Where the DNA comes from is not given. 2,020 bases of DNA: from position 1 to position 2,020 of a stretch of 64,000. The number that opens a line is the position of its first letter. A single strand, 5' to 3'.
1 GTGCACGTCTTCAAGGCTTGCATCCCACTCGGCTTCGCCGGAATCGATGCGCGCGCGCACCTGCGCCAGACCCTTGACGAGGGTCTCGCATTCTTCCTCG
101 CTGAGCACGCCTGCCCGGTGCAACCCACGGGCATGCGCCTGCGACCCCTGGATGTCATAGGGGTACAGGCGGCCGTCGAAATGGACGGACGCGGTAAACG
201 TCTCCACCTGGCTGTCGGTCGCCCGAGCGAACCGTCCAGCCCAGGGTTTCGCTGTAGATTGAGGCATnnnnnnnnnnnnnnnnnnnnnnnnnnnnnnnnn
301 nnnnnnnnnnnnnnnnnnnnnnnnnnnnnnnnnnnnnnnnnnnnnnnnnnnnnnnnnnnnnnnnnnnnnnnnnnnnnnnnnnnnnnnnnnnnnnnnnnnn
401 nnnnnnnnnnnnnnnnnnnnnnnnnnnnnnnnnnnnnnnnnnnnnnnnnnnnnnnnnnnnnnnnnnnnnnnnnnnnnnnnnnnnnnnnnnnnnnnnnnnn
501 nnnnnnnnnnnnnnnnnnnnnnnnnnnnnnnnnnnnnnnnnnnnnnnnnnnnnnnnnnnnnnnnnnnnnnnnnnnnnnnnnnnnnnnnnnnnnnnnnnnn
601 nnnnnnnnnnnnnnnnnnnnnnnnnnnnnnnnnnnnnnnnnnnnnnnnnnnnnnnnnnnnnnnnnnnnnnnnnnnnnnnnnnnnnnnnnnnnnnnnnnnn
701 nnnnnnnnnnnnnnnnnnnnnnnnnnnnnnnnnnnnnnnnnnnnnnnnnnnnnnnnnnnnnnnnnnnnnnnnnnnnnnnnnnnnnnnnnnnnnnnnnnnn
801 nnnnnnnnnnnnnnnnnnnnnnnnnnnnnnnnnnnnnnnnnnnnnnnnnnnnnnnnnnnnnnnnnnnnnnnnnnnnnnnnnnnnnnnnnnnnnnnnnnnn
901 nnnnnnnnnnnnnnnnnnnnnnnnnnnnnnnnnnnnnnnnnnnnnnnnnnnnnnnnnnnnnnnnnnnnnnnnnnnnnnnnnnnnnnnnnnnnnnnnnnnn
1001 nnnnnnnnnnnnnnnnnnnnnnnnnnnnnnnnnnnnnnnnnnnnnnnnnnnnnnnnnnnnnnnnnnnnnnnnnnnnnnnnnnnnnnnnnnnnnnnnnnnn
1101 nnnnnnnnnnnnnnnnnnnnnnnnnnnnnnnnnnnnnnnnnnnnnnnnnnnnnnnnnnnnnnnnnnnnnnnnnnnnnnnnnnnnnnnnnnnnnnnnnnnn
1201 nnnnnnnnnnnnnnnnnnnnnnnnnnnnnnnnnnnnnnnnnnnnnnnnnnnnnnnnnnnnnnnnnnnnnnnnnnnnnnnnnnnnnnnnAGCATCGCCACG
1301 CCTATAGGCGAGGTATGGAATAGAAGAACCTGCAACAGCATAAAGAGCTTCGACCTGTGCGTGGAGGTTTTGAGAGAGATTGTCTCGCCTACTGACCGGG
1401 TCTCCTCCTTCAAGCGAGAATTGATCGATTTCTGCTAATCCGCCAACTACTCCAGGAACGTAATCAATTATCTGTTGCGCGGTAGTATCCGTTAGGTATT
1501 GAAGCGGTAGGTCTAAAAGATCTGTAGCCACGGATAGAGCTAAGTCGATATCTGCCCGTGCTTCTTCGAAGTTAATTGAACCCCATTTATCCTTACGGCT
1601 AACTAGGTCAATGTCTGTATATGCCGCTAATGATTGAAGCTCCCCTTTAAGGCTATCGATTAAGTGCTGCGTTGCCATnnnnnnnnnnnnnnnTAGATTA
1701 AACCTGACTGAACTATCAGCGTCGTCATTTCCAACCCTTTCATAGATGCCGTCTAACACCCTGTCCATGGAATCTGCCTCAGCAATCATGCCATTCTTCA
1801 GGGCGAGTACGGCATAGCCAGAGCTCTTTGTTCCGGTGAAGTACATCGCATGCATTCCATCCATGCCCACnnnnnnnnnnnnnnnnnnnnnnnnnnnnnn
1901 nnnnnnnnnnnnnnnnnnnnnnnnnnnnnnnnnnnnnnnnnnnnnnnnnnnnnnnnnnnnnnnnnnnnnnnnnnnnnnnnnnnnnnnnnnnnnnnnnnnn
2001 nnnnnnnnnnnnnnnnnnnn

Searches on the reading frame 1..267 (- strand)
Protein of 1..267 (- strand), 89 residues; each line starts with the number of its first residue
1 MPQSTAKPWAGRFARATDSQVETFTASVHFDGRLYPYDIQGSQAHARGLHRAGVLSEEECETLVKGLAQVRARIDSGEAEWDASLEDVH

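Call 60: search_protein_families(library=pfam, proteins=[window:1-267:-], max_evalue=0.01)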
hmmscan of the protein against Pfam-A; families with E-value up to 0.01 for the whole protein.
window:1-267:- (89 aa): 1 family
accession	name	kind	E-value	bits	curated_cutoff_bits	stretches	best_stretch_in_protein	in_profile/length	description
PF00206.25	Lyase_1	-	9.6e-06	25.7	27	1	11-77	1-67/312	Lyase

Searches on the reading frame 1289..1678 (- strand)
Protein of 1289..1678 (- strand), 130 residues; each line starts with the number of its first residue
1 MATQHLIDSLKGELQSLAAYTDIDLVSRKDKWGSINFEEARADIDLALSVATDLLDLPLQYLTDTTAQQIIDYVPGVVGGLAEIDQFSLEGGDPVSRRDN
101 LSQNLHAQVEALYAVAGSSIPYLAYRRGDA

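Call 61: predict_structure(alignment_id=A3)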
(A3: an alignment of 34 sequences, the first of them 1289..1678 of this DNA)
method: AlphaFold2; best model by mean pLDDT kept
length: 130 residues; sequences in the alignment: 34
mean_pLDDT: 93.5   pTM: 0.85
mean pLDDT of the five models: 93.5, 93.0, 92.2, 89.6, 86.7
residues with pLDDT >= 90: 108; 70-90: 20; 50-70: 2; < 50: 0
segments of 3 or more residues with pLDDT < 50: none
pLDDT, mean of each block of 10 residues (from residue 1): 95 97 91 93 97 95 96 97 94 92 97 92 81
secondary structure, 60 per line:
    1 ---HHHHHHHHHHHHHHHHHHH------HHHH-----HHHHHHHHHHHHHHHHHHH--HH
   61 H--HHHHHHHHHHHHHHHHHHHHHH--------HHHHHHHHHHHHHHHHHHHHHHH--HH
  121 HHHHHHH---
elements in order: H4-22 H29-32 H38-56 H64-85 H94-116 H119-127

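Call 63: fold_search(model_id=the predicted structure, library=pdb)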
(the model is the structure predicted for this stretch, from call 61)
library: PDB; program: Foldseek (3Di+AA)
matches with E <= 10: 564; with E <= 0.001: 0
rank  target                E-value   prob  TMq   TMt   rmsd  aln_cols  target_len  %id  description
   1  8snb_6Q               3.3e-02  1.00  0.67  0.46   3.4       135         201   13  atomic model of sea urchin sperm doublet microtubule (48-nm periodicity) (released 2023-06-28)
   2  2kvp_MODEL_1_A        9.7e-02  0.72  0.36  0.30  10.4       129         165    9  Solution Structure of the R10 Domain of Talin (released 2010-05-05)
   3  3s9o_C                1.3e-01  0.84  0.41  0.39   9.1       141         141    9  The Focal Adhesion Targeting (FAT) domain of the Focal Adhesion Kinase showing N-terminal interactions in cis (released 2012-06-06)
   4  6e6a_A                1.3e-01  0.77  0.43  0.36  10.6       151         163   14  Triclinic crystal form of IncA G144A point mutant (released 2019-07-10)
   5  4f7g_B                2.0e-01  0.25  0.26  0.22  14.9       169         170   11  Crystal structure of talin autoinhibition complex (released 2012-07-04)
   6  7l7v_C                2.2e-01  0.69  0.37  0.42   6.5       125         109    6  Crystal structure of Arabidopsis NRG1.1 CC-R domain K94E/K96E/R99E/K100E/R103E/K106E/K110E mutant (released 2021-06-16)
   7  5h6i_B                2.4e-01  0.69  0.42  0.29   9.6       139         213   12  Crystal Structure of GBS CAMP Factor (released 2017-11-22)
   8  2hfi_MODEL_1_A        2.4e-01  0.16  0.23  0.24  12.0       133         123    8  Solution NMR Structure of Protein yppE from Bacillus subtilis. Northeast Structural Genomics Consortium Target (released 2006-07-25)
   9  5h6i_A                2.6e-01  0.60  0.39  0.28   9.3       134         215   12  Crystal Structure of GBS CAMP Factor (released 2017-11-22)
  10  6e6a_B                2.7e-01  0.23  0.29  0.25  11.4       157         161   11  Triclinic crystal form of IncA G144A point mutant (released 2019-07-10)
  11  4m70_A                3.2e-01  0.75  0.42  0.48   6.2       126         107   10  Crystal structure of potato Rx-CC domain in complex with RanGAP2-WPP domain (released 2013-11-13)
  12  6db1_A                3.4e-01  0.23  0.29  0.28  10.1       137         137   13  2.0 Angstrom Resolution Crystal Structure of N-Terminal Ligand-Binding Domain of Putative Methyl-Accepting Chemotaxis  (released 2018-05-16)
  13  1r0d_B                3.6e-01  0.84  0.52  0.37  10.1       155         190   14  HIP1R THATCH DOMAIN CORE (released 2004-07-06)
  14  2l7n_MODEL_1_A        3.6e-01  0.16  0.24  0.21  11.2       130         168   12  Solution Structure of the R5 Domain of Talin (released 2011-12-14)
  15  6db1_B                4.0e-01  0.21  0.29  0.29  10.1       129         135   12  2.0 Angstrom Resolution Crystal Structure of N-Terminal Ligand-Binding Domain of Putative Methyl-Accepting Chemotaxis  (released 2018-05-16)
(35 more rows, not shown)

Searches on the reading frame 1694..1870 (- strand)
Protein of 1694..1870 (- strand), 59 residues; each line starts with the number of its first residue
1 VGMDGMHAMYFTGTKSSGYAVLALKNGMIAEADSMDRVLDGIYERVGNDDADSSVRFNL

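Call 3: search_protein_families(library=pfam, proteins=[window:1694-1870:-], max_evalue=1)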
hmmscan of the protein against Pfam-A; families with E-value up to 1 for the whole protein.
window:1694-1870:- (59 aa): 0 families

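Call 4: search_protein_families(library=padloc, proteins=[window:1694-1870:-], max_evalue=1)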
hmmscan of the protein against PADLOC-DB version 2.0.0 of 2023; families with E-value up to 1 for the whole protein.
window:1694-1870:- (59 aa): 0 families

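Call 5: search_protein_families(library=ncbifam, proteins=[window:1694-1870:-], max_evalue=1)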
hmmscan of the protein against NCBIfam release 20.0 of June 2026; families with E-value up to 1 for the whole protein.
window:1694-1870:- (59 aa): 0 families

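Call 7: search_protein_families(library=phrogs, proteins=[window:1694-1870:-], max_evalue=1)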
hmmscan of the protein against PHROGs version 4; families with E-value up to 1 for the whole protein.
window:1694-1870:- (59 aa): 1 family
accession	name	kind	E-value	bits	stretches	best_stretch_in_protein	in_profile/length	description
phrog_35351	-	unknown function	0.048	14.9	1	35-57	20-43/81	-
